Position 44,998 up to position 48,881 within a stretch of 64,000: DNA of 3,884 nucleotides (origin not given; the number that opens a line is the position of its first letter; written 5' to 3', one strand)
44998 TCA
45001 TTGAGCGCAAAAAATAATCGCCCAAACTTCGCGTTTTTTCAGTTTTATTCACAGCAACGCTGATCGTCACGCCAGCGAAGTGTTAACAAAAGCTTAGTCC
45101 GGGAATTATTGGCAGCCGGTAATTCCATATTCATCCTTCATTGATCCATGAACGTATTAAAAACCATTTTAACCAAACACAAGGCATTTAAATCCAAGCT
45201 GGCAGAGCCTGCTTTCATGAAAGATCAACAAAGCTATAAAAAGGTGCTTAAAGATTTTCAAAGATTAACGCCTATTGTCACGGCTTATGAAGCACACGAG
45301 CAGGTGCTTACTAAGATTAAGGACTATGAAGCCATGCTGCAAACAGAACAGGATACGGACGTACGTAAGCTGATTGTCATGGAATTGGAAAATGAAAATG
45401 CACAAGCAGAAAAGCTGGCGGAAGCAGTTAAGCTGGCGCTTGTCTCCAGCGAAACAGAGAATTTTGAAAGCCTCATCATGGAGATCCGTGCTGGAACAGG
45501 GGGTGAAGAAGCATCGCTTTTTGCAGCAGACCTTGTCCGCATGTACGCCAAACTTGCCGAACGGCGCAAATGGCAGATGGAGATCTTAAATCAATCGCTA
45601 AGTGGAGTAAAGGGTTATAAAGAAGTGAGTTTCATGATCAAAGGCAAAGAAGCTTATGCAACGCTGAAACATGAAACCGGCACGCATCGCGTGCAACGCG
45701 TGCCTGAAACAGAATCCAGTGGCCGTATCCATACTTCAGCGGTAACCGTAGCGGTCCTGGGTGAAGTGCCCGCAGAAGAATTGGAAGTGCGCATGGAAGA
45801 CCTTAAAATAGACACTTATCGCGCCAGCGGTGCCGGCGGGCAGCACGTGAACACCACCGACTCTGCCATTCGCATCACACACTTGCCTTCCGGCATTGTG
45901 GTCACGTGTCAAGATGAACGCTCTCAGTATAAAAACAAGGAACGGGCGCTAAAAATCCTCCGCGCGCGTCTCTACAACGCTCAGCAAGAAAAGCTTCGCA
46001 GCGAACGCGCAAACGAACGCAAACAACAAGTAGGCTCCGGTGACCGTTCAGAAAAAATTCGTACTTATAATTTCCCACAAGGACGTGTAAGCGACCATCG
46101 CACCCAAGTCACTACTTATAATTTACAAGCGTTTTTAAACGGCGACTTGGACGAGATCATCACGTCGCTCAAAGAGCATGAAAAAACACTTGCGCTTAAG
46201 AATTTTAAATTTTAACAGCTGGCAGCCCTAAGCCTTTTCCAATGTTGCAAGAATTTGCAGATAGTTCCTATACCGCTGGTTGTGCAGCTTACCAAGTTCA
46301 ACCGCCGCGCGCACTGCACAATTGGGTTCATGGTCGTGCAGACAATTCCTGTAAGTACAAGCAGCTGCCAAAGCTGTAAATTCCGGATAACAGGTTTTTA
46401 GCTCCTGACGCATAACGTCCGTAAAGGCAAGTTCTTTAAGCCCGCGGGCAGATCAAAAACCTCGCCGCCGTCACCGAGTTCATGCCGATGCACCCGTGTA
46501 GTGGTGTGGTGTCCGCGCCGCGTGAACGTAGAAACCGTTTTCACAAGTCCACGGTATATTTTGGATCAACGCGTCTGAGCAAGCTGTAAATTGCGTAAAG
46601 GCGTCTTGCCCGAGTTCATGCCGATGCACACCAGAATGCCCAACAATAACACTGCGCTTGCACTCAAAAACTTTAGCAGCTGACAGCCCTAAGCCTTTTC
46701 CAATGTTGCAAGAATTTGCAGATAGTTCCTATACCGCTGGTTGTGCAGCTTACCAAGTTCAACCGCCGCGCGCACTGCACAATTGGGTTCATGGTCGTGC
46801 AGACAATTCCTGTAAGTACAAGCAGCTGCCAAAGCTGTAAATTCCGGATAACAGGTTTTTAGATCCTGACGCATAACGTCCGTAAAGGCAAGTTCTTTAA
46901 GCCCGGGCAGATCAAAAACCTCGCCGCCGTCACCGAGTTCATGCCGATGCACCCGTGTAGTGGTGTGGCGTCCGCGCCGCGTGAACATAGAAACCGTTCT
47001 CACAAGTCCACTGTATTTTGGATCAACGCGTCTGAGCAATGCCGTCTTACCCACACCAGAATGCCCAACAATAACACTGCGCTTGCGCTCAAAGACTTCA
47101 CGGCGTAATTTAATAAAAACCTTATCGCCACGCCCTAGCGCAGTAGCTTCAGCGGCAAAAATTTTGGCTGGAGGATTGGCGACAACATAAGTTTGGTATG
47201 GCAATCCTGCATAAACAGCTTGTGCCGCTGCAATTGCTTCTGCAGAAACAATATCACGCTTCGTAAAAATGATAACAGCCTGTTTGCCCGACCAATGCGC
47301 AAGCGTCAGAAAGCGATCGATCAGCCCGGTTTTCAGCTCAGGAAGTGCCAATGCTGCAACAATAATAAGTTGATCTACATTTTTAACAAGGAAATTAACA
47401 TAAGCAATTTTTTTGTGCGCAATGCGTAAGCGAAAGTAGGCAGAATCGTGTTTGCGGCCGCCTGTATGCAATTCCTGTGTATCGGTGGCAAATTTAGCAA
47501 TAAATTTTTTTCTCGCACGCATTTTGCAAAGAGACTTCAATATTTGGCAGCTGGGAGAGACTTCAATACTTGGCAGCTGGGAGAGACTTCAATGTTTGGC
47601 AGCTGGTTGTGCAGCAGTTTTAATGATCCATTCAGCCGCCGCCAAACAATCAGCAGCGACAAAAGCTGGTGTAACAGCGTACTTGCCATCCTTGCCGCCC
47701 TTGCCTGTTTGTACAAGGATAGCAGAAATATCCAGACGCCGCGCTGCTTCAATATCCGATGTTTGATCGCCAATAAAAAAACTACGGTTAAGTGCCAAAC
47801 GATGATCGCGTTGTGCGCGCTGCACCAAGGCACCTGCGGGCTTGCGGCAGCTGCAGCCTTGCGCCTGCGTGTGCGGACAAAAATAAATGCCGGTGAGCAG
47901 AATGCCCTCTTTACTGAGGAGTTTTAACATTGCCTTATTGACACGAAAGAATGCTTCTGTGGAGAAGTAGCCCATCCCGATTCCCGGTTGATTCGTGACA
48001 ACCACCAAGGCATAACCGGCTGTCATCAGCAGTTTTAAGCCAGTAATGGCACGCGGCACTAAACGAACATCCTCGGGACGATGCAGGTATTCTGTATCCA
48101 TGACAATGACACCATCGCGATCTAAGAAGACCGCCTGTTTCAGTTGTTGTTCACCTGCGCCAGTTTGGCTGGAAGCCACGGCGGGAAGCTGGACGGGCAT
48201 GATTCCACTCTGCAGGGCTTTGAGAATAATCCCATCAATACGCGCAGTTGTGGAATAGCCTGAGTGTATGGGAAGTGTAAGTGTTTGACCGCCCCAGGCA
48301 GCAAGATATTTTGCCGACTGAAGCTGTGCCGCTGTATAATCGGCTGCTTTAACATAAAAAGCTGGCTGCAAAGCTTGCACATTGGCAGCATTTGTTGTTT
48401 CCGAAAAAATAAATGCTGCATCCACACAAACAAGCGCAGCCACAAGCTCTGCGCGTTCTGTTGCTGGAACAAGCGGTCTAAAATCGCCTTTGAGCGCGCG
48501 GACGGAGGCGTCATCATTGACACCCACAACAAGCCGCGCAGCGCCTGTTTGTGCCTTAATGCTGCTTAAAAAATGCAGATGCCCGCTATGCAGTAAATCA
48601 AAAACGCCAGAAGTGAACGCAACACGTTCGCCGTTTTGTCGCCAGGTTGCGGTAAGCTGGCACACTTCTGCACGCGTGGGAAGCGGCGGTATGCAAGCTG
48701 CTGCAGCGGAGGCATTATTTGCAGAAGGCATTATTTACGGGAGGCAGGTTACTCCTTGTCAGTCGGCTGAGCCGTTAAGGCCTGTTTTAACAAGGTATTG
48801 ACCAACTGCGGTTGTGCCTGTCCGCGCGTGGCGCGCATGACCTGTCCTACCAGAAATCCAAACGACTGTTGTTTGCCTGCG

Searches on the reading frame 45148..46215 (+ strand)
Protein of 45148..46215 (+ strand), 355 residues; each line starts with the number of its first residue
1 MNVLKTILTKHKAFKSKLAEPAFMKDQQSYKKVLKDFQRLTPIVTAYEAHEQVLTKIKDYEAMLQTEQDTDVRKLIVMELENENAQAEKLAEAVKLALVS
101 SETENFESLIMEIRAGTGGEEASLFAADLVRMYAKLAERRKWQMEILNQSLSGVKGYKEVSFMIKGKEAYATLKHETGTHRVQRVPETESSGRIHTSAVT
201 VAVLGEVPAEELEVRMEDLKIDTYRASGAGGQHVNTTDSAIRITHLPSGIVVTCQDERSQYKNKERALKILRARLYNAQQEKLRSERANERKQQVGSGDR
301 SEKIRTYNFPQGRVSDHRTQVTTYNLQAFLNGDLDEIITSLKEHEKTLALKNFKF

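Call 6: find_encoding_contigs(protein=window:45148-46215:+, flank=10000, max_places=10)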
Protein window:45148-46215:+ (355 aa): no gene with exactly this product is on record in the collection.

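Call 41: search_protein_families(library=pfam, proteins=[window:45148-46215:+], max_evalue=0.00001)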
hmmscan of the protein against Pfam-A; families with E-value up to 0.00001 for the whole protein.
window:45148-46215:+ (355 aa): 2 families
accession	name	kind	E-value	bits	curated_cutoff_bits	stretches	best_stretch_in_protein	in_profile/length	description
PF03462.23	PCRF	-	5.7e-61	206.2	24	1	9-201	3-194/194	PCRF domain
PF00472.26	RF-1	-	2.9e-44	150.2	35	1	211-318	4-116/116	RF-1 domain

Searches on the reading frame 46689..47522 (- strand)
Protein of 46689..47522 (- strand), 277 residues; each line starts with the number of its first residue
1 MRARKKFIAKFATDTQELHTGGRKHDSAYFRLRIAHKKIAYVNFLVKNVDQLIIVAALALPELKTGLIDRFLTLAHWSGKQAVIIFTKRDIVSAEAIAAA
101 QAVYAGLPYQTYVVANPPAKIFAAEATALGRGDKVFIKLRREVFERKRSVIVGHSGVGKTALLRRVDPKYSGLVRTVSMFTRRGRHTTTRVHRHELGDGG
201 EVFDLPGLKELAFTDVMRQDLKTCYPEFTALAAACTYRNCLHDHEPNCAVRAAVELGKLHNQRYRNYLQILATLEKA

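Call 26: find_homologous_proteins(query=window:46689-47522:-, max_evalue=1e-20)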
Query window:46689-47522:- (277 aa): 126 proteins with E <= 1e-20 among 8000 candidates; the best 120 are listed.
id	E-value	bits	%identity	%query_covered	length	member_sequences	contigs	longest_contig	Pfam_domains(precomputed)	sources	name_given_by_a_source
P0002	2.4e-180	616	100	100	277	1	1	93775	PF03193.23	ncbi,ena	-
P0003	1.4e-111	390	68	53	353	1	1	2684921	PF03193.23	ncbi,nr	ncbi:hypothetical protein COTS27_01287 [Spirochaetota bacterium]|nr:hypothetical protein COTS27_0128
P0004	2.1e-70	255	46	98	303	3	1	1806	PF03193.23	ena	-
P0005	2.8e-69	252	46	99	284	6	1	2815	PF03193.23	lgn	-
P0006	6.8e-69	250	46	100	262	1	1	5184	PF01926.30,PF03193.23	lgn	-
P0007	6.3e-66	241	41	99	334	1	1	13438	PF03193.23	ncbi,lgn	-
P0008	6.3e-66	241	44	98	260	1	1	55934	PF01926.30,PF00005.34,PF03193.23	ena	-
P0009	3.1e-64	235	45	95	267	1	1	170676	PF03193.23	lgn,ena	-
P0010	7.3e-64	234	44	98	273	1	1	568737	PF01926.30,PF03193.23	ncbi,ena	-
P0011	6.0e-63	231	42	97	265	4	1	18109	PF01926.30,PF03193.23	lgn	-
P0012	1.4e-62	230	45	97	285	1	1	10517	PF03193.23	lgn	-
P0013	1.7e-62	229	44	97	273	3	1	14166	PF03193.23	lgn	-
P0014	2.6e-61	225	43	98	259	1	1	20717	PF01926.30,PF00005.34,PF03193.23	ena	-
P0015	1.1e-60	223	43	97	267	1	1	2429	PF03193.23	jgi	jgi:ribosome biogenesis GTPase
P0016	1.2e-60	223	43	95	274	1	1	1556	PF03193.23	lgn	-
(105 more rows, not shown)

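Call 27: find_encoding_contigs(protein=P0003, flank=10000, max_places=3)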
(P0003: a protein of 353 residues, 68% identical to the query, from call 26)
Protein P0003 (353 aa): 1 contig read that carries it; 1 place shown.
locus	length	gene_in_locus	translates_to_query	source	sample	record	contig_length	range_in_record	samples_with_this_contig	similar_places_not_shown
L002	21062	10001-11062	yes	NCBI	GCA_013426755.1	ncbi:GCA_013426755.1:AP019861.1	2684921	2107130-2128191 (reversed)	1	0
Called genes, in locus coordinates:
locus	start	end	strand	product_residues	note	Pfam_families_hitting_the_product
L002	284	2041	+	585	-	PF13231:PMT_2 (weak)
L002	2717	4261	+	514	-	PF00171:Aldedh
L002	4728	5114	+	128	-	PF05610:DUF779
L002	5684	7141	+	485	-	PF01425:Amidase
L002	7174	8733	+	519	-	PF02934:GatB_N, PF02637:GatB_Yqey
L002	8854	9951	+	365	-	PF01467:CTP_transf_like, PF08645:PNK3P (weak), PF13419:HAD_2 (faint), PF13242:Hydrolase_like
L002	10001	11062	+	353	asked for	PF03193:RsgA_GTPase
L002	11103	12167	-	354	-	PF03462:PCRF, PF00472:RF-1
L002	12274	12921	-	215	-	PF00027:cNMP_binding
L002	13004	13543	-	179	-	PF00027:cNMP_binding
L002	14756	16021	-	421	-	PF07969:Amidohydro_3, PF01979:Amidohydro_1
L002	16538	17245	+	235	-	PF03167:UDG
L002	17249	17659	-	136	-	-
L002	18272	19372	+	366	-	PF00108:Thiolase_N, PF08545:ACP_syn_III, PF08541:ACP_syn_III_C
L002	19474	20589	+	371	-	PF00551:Formyl_trans_N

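Call 41: search_protein_families(library=pfam, proteins=[window:46689-47522:-], max_evalue=0.00001)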
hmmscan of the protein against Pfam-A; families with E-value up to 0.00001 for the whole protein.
window:46689-47522:- (277 aa): 1 family
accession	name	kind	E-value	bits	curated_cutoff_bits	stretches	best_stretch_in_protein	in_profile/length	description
PF03193.22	RsgA_GTPase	-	3e-32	112.2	30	1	42-213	16-173/174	RsgA GTPase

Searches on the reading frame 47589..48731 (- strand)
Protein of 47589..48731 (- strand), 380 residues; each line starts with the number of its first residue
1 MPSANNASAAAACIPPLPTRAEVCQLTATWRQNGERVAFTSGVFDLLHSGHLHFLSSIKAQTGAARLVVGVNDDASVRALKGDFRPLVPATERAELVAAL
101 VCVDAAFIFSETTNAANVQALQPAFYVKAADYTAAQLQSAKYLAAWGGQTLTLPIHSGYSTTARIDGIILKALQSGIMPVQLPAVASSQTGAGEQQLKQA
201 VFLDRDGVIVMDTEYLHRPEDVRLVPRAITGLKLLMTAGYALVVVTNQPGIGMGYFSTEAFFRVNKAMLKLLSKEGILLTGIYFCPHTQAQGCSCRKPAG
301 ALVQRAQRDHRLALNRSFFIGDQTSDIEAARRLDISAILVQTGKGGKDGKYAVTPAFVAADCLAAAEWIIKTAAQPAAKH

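Call 41: search_protein_families(library=pfam, proteins=[window:47589-48731:-], max_evalue=0.00001)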
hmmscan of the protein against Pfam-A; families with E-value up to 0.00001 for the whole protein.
window:47589-48731:- (380 aa): 3 families
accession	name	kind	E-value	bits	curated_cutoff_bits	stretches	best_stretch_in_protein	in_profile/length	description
PF13242.12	Hydrolase_like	-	5.4e-13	49.1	22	1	295-361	2-71/75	HAD-hyrolase-like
PF01467.32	CTP_transf_like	-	1e-11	45.6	21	1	40-140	2-101/133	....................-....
PF13419.12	HAD_2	-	7.5e-06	26.6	23.8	0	294-340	132-178/178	Haloacid dehalogenase-like hydrolase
